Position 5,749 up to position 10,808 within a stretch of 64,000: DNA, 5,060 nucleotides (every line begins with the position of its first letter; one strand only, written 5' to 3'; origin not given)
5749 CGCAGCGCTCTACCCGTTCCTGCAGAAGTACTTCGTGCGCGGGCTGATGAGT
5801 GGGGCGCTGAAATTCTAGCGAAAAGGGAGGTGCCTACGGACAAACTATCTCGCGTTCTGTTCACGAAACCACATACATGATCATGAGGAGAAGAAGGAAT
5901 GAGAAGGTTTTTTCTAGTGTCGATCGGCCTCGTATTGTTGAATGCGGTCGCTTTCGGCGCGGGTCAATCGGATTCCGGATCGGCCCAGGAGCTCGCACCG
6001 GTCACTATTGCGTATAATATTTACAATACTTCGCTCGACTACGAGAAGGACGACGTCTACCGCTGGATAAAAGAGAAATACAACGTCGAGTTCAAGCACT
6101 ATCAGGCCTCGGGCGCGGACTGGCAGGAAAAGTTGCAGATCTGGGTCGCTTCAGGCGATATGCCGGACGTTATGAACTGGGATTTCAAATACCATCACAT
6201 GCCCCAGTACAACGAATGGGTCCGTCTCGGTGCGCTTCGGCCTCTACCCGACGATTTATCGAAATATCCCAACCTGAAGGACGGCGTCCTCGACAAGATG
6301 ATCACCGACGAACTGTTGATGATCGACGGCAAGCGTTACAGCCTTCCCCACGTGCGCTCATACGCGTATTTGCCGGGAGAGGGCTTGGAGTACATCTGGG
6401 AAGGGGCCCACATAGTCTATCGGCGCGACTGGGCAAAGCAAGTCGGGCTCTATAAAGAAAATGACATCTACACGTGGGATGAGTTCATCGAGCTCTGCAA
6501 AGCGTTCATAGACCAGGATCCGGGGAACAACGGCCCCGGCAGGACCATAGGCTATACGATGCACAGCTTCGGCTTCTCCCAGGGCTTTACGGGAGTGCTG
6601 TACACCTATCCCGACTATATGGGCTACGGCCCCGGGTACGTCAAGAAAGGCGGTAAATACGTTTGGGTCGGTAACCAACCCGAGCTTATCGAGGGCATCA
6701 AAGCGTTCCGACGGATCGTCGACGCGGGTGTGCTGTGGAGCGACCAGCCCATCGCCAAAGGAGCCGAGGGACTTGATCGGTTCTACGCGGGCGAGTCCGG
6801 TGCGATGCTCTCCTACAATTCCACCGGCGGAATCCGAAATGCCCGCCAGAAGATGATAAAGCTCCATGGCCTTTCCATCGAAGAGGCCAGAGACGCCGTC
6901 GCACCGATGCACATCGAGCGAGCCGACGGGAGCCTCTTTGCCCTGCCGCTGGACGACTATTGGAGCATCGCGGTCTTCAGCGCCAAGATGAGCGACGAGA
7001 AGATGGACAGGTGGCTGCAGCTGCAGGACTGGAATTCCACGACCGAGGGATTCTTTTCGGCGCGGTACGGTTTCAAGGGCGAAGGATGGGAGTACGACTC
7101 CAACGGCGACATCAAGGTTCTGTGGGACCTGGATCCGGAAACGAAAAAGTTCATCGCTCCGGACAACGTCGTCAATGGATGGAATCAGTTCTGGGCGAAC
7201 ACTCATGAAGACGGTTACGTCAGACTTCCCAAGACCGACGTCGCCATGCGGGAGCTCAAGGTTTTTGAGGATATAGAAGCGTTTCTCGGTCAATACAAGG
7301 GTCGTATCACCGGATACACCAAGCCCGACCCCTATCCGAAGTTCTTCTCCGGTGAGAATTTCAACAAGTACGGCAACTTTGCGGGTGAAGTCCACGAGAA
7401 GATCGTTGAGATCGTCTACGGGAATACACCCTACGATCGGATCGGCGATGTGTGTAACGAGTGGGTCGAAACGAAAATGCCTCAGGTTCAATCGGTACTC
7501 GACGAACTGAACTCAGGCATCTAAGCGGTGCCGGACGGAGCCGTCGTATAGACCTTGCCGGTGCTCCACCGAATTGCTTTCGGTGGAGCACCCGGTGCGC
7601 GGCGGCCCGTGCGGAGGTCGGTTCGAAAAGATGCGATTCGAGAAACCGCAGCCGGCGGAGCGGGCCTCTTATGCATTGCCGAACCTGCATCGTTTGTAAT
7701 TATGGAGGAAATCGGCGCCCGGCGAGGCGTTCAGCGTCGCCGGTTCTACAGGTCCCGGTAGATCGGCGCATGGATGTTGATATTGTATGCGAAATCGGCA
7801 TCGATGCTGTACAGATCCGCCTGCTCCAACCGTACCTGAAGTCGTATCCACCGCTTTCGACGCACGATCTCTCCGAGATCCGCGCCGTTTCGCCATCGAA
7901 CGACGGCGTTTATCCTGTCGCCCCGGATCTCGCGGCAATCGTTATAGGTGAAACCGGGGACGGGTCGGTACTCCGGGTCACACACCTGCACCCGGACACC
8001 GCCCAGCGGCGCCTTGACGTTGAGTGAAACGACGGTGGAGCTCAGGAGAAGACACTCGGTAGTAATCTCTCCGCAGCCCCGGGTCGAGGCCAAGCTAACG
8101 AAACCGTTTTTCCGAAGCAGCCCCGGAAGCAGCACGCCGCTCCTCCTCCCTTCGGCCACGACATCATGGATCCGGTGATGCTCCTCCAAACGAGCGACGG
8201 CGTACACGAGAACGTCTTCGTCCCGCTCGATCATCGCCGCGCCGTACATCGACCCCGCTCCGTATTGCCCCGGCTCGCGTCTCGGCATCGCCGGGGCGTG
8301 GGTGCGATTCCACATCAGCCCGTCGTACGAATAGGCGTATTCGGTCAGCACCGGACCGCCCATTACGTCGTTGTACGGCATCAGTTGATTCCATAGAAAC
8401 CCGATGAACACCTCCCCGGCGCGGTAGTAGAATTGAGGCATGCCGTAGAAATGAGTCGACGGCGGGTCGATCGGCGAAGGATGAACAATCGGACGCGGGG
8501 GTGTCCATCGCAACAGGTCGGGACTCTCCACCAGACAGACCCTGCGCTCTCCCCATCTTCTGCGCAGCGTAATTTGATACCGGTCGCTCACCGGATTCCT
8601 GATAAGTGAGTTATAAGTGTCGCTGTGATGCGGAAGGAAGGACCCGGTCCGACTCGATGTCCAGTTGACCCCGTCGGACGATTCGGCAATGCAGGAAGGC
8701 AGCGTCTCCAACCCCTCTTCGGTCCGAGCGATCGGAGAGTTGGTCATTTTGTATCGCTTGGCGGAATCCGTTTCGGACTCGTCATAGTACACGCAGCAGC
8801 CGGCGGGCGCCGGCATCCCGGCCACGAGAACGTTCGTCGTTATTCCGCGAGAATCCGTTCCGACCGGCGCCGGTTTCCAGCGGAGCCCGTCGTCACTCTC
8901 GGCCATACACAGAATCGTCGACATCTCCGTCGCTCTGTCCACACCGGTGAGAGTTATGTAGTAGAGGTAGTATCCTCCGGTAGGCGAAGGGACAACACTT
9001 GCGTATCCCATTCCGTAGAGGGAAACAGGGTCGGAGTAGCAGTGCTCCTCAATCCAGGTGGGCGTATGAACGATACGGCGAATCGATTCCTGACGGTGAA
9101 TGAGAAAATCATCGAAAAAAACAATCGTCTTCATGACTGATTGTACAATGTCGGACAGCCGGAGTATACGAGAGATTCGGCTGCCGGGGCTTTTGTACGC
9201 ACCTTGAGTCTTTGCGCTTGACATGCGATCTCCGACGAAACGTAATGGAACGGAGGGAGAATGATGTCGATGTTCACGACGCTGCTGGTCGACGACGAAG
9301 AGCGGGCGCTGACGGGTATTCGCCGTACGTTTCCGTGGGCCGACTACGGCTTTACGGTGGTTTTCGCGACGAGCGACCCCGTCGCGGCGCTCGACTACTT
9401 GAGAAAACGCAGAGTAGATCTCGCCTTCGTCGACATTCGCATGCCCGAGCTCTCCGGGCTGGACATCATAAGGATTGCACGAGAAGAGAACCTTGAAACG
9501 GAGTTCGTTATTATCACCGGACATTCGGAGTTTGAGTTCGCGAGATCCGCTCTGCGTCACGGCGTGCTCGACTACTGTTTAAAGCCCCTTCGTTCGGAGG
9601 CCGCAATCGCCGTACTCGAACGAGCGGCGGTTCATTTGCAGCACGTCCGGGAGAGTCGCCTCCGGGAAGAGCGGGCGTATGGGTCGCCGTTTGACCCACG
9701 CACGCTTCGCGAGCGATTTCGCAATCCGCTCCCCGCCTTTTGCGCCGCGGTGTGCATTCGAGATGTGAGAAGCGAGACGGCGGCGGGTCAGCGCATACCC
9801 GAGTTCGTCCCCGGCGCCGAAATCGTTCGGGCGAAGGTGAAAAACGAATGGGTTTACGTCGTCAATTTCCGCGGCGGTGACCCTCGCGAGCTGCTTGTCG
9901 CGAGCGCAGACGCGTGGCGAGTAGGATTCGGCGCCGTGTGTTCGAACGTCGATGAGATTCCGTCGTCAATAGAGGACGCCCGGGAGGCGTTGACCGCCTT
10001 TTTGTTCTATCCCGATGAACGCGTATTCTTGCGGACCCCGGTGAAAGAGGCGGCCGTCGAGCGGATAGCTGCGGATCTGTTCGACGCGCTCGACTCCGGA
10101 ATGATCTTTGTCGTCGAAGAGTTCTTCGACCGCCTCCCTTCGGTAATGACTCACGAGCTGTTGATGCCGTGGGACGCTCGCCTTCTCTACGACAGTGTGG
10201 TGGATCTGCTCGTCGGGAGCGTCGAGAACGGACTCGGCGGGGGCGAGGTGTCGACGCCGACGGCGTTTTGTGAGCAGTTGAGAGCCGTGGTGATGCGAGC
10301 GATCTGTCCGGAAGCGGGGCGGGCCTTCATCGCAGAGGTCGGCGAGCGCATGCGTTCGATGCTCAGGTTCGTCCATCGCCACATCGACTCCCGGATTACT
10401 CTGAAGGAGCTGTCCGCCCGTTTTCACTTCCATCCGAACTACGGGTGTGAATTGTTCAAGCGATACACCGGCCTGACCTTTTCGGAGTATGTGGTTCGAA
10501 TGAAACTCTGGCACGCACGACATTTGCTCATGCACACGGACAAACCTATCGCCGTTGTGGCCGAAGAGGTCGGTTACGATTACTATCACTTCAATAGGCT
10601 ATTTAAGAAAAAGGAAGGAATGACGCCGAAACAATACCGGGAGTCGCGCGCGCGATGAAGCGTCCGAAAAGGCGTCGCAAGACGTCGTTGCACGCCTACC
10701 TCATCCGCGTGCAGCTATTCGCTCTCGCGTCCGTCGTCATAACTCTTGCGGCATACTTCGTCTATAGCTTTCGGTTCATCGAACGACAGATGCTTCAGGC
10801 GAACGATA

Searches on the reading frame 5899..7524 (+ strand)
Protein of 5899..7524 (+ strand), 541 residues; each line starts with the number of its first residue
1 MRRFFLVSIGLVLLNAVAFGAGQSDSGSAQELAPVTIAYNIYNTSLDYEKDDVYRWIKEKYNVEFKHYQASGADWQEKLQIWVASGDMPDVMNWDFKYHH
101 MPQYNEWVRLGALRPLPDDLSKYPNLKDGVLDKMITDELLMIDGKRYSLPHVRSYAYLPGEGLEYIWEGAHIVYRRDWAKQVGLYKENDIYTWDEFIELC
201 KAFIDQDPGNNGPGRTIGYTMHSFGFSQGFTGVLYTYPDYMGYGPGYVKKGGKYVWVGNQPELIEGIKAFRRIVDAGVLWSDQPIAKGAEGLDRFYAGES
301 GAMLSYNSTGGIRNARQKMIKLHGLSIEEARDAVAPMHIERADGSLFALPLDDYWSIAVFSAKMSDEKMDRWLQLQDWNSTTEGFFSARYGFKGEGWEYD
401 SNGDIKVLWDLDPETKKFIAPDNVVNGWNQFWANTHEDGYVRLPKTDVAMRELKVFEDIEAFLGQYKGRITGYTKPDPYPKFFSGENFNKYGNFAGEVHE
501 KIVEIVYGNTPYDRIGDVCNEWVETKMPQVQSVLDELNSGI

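Call 63: search_protein_families(library=pfam, proteins=[window:5899-7524:+], max_evalue=0.00001)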
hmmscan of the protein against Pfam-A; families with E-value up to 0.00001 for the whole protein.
window:5899-7524:+ (541 aa): 1 family
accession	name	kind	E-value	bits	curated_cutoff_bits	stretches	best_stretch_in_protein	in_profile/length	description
PF13416.11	SBP_bac_8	-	8.6e-12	45.9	27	1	58-308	7-195/279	Bacterial extracellular solute-binding protein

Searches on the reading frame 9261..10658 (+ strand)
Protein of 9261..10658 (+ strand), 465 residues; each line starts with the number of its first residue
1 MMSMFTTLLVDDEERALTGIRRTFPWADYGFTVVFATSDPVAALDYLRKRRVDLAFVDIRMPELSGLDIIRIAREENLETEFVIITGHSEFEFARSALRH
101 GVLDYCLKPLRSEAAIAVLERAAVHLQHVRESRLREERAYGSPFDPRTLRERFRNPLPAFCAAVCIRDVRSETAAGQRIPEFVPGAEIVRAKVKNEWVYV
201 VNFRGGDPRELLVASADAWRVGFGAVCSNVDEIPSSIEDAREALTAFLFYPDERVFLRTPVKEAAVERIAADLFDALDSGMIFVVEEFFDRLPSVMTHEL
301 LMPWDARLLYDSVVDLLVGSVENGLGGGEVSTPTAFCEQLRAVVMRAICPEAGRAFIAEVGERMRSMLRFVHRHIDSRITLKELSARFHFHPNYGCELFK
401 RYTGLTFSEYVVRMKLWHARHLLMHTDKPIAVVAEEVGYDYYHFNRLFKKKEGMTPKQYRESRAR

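Call 11: search_protein_families(library=pfam, proteins=[window:9261-10658:+], max_evalue=0.001)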
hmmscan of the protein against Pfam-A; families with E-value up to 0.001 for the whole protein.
window:9261-10658:+ (465 aa): 4 families
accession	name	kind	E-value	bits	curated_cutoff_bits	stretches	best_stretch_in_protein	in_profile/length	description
PF00165.29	HTH_AraC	-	3e-21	75.5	26.6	2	425-460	6-41/42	Bacterial regulatory helix-turn-helix proteins, AraC family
PF12833.13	HTH_18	-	3.1e-20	72.7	33.6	1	384-461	1-79/80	Helix-turn-helix domain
PF00072.30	Response_reg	-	9.7e-20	71.2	30.2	1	8-117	2-108/111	Response regulator receiver domain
PF17853.6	GGDEF_2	-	0.00042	21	24.5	0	193-245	57-115/116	GGDEF-like domain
